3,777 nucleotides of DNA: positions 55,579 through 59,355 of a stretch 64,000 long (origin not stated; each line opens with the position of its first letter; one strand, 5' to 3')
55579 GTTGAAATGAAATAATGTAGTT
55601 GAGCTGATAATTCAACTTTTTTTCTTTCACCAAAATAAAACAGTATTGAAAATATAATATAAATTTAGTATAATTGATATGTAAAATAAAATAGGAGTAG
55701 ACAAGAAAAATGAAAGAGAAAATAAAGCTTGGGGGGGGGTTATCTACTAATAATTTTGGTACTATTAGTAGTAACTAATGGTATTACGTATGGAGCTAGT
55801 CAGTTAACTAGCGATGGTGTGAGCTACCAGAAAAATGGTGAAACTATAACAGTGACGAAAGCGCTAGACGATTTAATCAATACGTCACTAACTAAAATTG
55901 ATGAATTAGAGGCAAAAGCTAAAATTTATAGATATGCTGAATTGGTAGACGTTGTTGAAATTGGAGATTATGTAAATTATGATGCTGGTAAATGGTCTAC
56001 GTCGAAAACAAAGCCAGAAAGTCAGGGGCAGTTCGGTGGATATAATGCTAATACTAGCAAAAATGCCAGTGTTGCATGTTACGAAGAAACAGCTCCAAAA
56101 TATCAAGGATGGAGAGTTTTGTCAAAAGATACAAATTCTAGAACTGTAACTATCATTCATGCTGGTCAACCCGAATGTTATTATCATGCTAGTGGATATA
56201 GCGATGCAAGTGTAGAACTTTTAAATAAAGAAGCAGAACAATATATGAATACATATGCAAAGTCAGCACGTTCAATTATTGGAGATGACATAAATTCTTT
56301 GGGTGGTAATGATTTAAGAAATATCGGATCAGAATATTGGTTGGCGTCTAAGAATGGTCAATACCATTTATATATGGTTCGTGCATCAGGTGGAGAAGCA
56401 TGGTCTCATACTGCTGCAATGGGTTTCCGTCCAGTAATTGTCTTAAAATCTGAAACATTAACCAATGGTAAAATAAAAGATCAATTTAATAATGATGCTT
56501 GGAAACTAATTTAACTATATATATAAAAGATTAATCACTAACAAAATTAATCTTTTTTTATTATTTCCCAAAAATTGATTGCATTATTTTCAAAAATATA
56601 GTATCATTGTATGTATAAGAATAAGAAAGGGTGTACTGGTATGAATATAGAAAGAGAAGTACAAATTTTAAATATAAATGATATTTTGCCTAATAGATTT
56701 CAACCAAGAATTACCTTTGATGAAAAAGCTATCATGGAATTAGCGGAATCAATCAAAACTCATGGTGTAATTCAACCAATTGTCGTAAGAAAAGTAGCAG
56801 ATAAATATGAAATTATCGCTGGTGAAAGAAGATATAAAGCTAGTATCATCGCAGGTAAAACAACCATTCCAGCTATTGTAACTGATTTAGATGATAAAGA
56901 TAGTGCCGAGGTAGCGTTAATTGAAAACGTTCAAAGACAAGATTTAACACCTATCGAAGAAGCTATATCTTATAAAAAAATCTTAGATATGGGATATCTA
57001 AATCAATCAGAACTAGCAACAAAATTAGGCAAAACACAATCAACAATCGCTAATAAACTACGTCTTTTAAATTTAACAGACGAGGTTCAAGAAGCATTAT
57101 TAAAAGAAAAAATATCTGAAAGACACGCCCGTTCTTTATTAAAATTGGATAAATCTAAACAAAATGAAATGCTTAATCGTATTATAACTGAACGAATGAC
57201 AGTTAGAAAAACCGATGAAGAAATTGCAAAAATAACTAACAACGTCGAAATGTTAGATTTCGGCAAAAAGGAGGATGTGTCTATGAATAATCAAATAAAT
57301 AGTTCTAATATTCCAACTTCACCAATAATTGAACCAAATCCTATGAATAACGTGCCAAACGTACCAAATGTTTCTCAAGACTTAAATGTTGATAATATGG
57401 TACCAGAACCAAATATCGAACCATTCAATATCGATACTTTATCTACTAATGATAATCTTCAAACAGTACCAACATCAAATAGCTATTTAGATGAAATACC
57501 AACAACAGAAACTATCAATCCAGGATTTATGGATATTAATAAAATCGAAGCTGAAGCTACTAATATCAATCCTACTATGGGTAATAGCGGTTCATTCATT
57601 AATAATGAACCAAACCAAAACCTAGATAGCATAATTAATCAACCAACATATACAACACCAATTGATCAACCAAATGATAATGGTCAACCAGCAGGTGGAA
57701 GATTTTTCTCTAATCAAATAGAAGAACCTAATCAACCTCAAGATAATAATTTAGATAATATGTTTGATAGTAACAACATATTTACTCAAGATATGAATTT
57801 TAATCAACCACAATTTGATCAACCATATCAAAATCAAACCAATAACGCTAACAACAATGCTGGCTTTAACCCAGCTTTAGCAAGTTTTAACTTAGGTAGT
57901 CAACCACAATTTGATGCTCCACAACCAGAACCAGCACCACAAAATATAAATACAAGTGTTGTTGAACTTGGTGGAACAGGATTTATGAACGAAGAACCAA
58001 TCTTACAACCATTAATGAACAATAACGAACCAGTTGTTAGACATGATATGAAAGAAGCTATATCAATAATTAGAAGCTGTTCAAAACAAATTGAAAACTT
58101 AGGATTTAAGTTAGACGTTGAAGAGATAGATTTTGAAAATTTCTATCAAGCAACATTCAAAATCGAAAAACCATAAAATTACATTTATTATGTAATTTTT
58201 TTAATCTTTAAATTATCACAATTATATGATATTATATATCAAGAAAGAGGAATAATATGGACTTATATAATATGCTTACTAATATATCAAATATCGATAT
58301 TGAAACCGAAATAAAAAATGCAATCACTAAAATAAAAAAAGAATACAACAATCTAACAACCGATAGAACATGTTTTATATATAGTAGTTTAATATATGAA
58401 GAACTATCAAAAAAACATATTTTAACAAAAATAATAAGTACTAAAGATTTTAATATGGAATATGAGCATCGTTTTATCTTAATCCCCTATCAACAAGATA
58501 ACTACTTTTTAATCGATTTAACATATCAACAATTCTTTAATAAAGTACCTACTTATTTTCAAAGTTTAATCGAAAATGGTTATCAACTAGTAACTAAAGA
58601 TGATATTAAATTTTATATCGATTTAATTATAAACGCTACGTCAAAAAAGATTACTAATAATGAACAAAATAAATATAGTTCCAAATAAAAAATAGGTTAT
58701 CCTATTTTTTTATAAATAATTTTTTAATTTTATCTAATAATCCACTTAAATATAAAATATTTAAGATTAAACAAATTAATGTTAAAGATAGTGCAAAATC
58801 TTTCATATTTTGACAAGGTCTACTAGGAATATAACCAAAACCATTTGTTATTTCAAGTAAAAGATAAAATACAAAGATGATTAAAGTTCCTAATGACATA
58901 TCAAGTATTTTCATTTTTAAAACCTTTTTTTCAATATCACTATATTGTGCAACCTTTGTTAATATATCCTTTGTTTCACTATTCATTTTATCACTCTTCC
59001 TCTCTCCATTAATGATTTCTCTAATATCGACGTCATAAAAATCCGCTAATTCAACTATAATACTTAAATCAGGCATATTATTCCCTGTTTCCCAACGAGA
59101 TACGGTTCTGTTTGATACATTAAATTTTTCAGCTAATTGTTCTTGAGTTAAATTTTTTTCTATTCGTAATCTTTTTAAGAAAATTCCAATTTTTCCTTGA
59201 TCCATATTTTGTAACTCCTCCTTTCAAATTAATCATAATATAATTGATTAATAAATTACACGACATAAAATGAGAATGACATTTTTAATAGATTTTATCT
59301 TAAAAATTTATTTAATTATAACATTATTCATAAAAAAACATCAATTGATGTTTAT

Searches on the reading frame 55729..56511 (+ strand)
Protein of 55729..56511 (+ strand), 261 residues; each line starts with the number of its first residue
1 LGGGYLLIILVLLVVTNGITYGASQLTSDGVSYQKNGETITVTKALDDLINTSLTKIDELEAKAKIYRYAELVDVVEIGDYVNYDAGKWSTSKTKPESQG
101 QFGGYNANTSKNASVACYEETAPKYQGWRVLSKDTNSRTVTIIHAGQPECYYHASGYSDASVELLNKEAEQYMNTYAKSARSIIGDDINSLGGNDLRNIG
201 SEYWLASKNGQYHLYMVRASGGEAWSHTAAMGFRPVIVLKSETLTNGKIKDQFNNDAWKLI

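Call 44: predict_structure(alignment_id=A3)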
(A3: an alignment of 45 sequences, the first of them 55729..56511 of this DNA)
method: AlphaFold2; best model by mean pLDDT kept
length: 261 residues; sequences in the alignment: 45
mean_pLDDT: 85.7   pTM: 0.75
mean pLDDT of the five models: 85.7, 84.9, 84.7, 84.7, 84.5
residues with pLDDT >= 90: 187; 70-90: 9; 50-70: 42; < 50: 23
segments of 3 or more residues with pLDDT < 50: 1-6, 16-29
pLDDT, mean of each block of 10 residues (from residue 1): 48 49 44 64 59 61 60 97 98 98 98 97 96 98 98 98 99 98 96 87 98 96 95 99 96 98 92
secondary structure, 60 per line:
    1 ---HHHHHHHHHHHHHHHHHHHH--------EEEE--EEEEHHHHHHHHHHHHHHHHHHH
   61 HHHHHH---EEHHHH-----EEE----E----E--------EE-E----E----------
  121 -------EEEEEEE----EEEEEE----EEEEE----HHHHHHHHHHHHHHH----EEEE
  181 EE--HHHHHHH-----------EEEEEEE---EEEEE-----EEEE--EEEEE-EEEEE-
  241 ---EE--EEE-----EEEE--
elements in order: H4-23 E32-35 E38-41 H42-66 H72-75 E81-83 E128-134 E139-144 E149-153 H158-172 E177-182 H185-191 E203-209 E213-217 E223-226 E229-233 E235-239 E248-250 E256-259

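Call 47: find_related_loci(query=A3, collection=metagenome_contigs, flank=3000)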
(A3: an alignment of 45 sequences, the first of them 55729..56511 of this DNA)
Query A3 (261 aa) in metagenome_contigs; peptide patterns used: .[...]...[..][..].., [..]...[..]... (x = any residue, [..] = any of these).
218 stretches matched a pattern; 11 encode a relative of the query (tblastn E <= 1e-3); 11 distinct loci.
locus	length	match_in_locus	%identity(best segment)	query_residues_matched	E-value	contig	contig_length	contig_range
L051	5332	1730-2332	39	72-260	9e-36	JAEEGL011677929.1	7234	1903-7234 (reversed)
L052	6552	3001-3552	41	65-248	1e-33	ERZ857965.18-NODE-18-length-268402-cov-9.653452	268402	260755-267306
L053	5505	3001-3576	41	72-260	2e-30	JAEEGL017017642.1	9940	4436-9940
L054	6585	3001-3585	39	72-248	5e-29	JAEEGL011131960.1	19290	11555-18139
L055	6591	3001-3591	34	76-260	1e-24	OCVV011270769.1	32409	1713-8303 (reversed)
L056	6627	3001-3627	32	60-260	3e-22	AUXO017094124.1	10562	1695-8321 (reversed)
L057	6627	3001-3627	32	72-248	2e-21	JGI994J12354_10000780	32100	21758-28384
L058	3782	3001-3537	30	72-241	3e-15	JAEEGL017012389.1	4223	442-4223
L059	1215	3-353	34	148-260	5e-9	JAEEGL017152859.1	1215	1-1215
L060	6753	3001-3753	21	78-247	6e-7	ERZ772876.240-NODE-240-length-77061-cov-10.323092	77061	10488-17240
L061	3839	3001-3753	20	78-247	3e-6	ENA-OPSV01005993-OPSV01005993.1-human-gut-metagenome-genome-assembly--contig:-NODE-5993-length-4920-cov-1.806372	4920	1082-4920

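Call 59: search_protein_families(library=pfam, alignment_id=A3, max_evalue=0.01)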
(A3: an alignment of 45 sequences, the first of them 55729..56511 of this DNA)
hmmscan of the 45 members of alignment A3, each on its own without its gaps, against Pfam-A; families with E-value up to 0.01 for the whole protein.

A. member 1, window:55729-56511:+ (261 aa): 0 families

B. families by the number of members that match (of 45 scanned): 8 families
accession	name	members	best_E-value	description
PF02368.24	Big_2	7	3.2e-16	Bacterial Ig-like domain (group 2)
PF19789.6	DUF6273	6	7e-05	Domain of unknown function (DUF6273)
PF10902.13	WYL_2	2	0.006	WYL_2, Sm-like SH3 beta-barrel fold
PF09479.16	Flg_new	1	6.1e-09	Listeria-Bacteroides repeat domain (List_Bact_rpt)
PF07963.17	N_methyl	1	6.1e-08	Prokaryotic N-terminal methylation motif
PF25354.1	Ig_NUP210_16th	1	0.00018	NUP210-like, Ig-like domain 16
PF22963.3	Ig_NUP210_3rd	1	0.00073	NUP210 Ig-like domain 3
PF14584.11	DUF4446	1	0.0045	Protein of unknown function (DUF4446)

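Call 68: search_protein_representatives(alignment_id=A3)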
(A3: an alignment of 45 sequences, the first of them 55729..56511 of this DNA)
Query: 45 sequences, 276 profile positions. Proteins with E-value up to 0.001 (for the whole library): 1439; up to 1e-10: 558; up to 1e-30: 120. The best 150 are listed.
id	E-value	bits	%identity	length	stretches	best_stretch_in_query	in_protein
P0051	1.1e-226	766.1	-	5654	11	74-257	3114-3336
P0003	8.6e-116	402.3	-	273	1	10-271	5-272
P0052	5.7e-115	399.6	-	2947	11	123-272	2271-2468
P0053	1.2e-105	369.1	-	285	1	8-271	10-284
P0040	2.4e-104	364.8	-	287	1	3-274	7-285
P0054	4.2e-103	360.7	-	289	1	4-274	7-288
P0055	2.5e-102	358.2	-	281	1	4-273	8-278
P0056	8.1e-99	346.7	-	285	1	3-271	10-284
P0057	1.2e-95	336.2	-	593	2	73-272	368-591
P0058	4.9e-91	321.1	-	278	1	8-272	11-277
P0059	3.0e-90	318.6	-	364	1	8-273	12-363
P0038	1.1e-89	316.7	-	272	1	3-275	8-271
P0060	2.9e-83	295.6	-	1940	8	128-264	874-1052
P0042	1.2e-79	283.8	-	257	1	32-273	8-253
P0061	2.6e-79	282.6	-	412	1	24-274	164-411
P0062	4.4e-77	275.4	-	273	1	6-273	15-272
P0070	4.4e-55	203.2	-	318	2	115-273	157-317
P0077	4.7e-51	190.0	-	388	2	130-272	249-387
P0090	1.4e-44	168.8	-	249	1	102-257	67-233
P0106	2.3e-40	154.9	-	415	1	20-202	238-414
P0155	9.2e-32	126.7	-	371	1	10-273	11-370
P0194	6.2e-28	114.1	-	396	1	74-258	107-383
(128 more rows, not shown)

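Call 70: find_encoding_contigs(protein=P0062, flank=3000, max_places=6)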
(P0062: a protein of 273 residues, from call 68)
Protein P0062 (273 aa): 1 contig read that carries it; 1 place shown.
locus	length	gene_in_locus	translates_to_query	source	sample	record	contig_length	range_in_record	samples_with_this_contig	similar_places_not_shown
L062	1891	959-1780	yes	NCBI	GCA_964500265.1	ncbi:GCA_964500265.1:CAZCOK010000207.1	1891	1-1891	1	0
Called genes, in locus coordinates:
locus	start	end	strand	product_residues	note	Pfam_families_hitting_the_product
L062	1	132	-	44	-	?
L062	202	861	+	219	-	PF22570:LiaF-TM, PF09922:LiaF-like_C (faint)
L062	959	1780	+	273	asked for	-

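Call 72: find_encoding_contigs(protein=P0090, flank=3000, max_places=6)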
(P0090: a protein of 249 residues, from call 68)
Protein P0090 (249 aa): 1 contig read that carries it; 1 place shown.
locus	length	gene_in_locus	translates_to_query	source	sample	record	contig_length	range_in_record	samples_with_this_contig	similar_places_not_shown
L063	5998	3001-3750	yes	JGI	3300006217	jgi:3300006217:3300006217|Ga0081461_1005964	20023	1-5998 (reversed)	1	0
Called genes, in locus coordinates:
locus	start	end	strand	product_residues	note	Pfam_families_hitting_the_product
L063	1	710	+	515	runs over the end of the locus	PF07963:N_methyl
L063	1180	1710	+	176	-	PF02659:Mntp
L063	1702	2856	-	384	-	PF05636:HIGH_NTase1, PF08218:Citrate_ly_lig (faint)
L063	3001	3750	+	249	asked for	-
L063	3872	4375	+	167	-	PF02620:YceD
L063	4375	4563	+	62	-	PF01783:Ribosomal_L32p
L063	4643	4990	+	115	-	PF01527:HTH_Tnp_1 (weak)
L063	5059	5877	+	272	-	PF13276:HTH_21 (weak), PF00665:rve, PF13683:rve_3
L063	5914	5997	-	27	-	?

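Call 80: list_cluster_members(proteins=[P0061, P0062, P0090, P0070, P0077, P0106, P0155, P0194, P0044, P0022])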
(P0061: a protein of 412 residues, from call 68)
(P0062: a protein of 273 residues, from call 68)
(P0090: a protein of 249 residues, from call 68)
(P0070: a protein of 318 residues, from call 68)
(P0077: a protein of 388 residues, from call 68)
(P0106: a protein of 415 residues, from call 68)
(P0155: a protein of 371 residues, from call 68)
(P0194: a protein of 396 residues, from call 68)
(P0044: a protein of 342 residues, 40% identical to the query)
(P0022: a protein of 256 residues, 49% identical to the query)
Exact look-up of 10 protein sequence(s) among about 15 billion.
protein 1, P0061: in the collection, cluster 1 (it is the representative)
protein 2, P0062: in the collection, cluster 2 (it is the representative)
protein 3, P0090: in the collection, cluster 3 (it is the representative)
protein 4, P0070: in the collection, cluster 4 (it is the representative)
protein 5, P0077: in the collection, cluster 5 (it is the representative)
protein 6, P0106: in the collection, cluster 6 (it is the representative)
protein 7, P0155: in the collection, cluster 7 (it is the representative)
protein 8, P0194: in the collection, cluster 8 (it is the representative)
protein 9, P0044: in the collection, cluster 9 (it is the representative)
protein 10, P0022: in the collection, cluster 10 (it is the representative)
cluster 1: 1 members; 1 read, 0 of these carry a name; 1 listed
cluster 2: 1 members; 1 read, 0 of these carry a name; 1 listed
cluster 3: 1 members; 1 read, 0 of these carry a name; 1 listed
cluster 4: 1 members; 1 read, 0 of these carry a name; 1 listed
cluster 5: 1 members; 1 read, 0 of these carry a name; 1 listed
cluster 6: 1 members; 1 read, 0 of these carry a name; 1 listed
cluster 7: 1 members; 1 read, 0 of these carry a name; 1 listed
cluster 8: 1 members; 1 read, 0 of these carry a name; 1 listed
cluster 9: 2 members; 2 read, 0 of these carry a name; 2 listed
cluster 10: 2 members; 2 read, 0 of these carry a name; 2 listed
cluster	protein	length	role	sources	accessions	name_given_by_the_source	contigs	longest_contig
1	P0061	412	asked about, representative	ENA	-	-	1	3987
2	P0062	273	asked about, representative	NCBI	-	-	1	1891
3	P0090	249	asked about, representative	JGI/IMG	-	-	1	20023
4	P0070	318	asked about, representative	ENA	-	-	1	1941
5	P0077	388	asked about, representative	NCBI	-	-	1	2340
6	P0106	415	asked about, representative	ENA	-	-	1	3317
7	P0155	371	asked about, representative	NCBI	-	-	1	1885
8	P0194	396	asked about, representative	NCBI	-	-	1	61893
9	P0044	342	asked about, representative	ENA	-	-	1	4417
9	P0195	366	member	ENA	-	-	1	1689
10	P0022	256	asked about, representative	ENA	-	-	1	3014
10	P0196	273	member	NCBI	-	-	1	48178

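Call 82: find_encoding_contigs(protein=P0195, flank=3000, max_places=6)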
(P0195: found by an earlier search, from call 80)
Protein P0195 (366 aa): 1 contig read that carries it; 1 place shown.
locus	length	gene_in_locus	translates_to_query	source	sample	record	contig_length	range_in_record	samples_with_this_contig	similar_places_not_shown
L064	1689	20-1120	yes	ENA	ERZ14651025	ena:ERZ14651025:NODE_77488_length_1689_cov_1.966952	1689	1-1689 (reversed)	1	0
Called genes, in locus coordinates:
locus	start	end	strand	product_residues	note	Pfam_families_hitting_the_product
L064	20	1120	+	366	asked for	PF07963:N_methyl (faint)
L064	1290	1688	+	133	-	?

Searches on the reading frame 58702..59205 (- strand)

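Call 10: search_protein_families(library=pfam, max_evalue=0.1, proteins=[window:58702-59205:-])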
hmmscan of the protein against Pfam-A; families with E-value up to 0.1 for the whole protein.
window:58702-59205:- (167 aa): 21 families
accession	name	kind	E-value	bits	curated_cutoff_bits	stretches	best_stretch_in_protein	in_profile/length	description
PF01381.28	HTH_3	-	1.9e-17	63.5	23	1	10-64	1-55/55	Helix-turn-helix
PF13560.12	HTH_31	-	3e-12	47.1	27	1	6-61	2-58/64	Helix-turn-helix domain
PF12844.13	HTH_19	-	3.5e-09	36.9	30.2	1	7-68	1-62/64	Helix-turn-helix domain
PF13443.12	HTH_26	-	2.4e-07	31.4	22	1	10-65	2-58/63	Cro/C1-type HTH DNA-binding domain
PF07022.19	Phage_CI_repr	-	3.7e-05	24.4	22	1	20-68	14-61/65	Bacteriophage CI repressor helix-turn-helix domain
PF08279.18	HTH_11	-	5.2e-05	23.5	25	1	10-37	6-34/55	HTH domain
PF13613.12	HTH_Tnp_4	-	0.00029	20.8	27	1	17-38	18-39/53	Helix-turn-helix of DDE superfamily endonuclease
PF04545.22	Sigma70_r4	-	0.00075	19.4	24.1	1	12-39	14-41/50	Sigma-70, region 4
PF22495.2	HTH_92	-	0.00082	19.1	27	1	12-46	2-36/45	RsaL-like HTH domain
PF13518.12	HTH_28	-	0.0013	19.2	25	1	17-38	11-32/52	Helix-turn-helix domain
PF13384.12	HTH_23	-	0.0014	18.8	24.6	1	16-38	16-37/50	Homeodomain-like domain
PF15731.11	MqsA_antitoxin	-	0.0066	17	30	1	9-51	73-115/131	Antitoxin component of bacterial toxin-antitoxin system, MqsA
PF13413.12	HTH_25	-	0.012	15.9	24.6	1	10-41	2-33/62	Helix-turn-helix domain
PF13545.12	HTH_Crp_2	-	0.014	15.7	27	1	14-37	18-41/70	Crp-like helix-turn-helix domain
PF01047.28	MarR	-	0.017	15.5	24.6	1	10-38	9-37/59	MarR family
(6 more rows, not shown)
